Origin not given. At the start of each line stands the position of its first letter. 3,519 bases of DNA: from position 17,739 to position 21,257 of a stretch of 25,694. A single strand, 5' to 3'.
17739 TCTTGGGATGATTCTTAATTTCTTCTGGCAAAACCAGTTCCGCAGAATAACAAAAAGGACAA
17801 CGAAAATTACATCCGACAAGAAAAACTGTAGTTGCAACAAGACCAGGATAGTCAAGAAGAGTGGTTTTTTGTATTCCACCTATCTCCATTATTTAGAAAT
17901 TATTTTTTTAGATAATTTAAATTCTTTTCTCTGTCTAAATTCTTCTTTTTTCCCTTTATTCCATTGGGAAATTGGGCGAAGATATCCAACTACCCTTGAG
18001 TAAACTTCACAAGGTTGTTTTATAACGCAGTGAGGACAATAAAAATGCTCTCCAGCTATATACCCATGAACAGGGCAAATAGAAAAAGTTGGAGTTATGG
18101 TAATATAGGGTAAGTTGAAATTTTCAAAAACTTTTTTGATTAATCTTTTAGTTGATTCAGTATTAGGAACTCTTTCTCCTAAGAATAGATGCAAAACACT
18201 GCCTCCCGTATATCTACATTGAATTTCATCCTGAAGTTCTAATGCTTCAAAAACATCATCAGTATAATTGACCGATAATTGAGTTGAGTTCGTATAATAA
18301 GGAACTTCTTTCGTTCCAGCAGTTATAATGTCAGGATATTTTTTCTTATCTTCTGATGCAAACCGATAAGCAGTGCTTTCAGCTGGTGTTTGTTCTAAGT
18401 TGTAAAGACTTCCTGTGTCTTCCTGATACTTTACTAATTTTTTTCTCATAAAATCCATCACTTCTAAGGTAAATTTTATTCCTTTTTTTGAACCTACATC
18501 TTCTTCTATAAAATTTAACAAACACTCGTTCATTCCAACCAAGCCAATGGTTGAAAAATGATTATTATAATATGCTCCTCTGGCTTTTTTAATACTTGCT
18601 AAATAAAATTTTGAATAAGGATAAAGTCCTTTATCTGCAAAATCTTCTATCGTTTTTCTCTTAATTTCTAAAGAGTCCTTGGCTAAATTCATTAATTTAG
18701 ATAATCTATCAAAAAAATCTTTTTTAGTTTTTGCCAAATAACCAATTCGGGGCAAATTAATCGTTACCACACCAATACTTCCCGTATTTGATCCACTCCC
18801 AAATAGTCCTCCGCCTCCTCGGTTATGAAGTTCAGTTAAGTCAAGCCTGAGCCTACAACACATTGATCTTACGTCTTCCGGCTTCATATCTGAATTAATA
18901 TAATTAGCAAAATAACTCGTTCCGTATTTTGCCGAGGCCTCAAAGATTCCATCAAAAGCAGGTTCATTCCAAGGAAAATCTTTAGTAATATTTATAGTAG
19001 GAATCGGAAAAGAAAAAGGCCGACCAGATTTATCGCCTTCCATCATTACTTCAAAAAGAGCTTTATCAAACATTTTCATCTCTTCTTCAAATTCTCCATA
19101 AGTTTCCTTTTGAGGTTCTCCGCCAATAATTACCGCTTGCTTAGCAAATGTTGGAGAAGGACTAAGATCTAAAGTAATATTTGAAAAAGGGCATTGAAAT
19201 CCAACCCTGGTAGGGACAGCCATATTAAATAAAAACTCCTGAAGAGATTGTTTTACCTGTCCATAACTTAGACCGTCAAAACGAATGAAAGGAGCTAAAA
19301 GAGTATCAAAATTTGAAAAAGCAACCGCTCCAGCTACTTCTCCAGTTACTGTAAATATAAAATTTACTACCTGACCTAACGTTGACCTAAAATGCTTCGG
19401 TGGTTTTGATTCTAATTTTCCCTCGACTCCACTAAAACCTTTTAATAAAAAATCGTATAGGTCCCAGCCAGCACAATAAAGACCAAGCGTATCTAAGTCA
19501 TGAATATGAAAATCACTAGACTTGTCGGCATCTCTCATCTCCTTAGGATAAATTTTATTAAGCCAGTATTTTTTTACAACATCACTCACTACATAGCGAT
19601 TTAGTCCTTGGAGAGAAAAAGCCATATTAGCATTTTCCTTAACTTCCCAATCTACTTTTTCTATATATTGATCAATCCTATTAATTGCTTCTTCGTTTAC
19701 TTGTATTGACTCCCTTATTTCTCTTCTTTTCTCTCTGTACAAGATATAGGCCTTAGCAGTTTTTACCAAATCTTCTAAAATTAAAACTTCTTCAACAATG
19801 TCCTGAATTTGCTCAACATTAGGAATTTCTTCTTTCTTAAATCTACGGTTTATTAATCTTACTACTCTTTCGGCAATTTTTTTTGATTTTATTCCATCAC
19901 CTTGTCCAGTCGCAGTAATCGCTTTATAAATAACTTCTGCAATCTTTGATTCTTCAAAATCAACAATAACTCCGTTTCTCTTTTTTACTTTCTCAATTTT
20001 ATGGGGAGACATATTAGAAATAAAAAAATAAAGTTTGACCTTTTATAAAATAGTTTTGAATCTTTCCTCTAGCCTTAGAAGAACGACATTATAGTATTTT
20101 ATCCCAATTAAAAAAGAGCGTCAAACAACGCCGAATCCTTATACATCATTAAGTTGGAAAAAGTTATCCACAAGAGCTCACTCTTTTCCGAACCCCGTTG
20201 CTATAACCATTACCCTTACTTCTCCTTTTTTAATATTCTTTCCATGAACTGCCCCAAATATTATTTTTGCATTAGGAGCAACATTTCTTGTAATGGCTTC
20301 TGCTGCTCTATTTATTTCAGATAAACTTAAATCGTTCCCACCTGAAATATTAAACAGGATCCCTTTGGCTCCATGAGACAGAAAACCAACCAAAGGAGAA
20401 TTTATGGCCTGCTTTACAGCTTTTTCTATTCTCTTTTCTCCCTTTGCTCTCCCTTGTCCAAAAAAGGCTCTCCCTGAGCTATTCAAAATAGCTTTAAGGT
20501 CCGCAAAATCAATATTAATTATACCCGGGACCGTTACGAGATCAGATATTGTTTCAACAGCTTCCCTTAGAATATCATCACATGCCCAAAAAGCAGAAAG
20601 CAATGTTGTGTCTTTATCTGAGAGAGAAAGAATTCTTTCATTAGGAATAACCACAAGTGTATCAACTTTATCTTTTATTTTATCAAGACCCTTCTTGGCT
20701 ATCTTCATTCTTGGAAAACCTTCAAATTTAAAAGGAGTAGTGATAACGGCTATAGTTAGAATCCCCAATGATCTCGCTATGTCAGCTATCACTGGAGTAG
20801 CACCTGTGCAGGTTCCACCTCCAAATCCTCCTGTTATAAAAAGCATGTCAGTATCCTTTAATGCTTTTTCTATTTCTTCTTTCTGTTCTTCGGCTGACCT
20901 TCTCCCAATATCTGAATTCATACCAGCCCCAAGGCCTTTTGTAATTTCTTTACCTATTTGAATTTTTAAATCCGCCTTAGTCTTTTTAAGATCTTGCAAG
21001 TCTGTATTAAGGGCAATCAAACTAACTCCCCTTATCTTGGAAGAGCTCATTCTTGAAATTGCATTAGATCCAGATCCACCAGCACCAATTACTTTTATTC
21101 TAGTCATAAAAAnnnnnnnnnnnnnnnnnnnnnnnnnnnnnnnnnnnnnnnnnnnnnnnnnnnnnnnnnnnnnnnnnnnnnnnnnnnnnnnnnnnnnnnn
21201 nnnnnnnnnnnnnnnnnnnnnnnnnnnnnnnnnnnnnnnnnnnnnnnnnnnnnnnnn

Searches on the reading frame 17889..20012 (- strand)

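Call 61: search_protein_families(library=pfam, proteins=[window:17889-20012:-], max_evalue=0.00001)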
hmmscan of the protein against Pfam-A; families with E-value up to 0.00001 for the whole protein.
window:17889-20012:- (707 aa): 2 families
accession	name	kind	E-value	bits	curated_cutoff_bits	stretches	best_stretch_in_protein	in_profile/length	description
PF13597.11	NRDD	-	1.7e-192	641.5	26.2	1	126-698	1-562/562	Anaerobic ribonucleoside-triphosphate reductase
PF03477.21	ATP-cone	-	1.8e-18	67.3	25.8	1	8-98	2-88/88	ATP cone domain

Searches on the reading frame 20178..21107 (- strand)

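Call 61: search_protein_families(library=pfam, proteins=[window:20178-21107:-], max_evalue=0.00001)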
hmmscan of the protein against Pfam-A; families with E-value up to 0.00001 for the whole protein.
window:20178-21107:- (309 aa): 2 families
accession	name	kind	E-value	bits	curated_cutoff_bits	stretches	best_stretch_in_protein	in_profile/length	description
PF00091.31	Tubulin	-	9.6e-43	147.1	33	1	3-162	1-188/190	Tubulin/FtsZ family, GTPase domain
PF12327.13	FtsZ_C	-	3.2e-27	95.1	27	1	212-306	1-94/95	FtsZ family, C-terminal domain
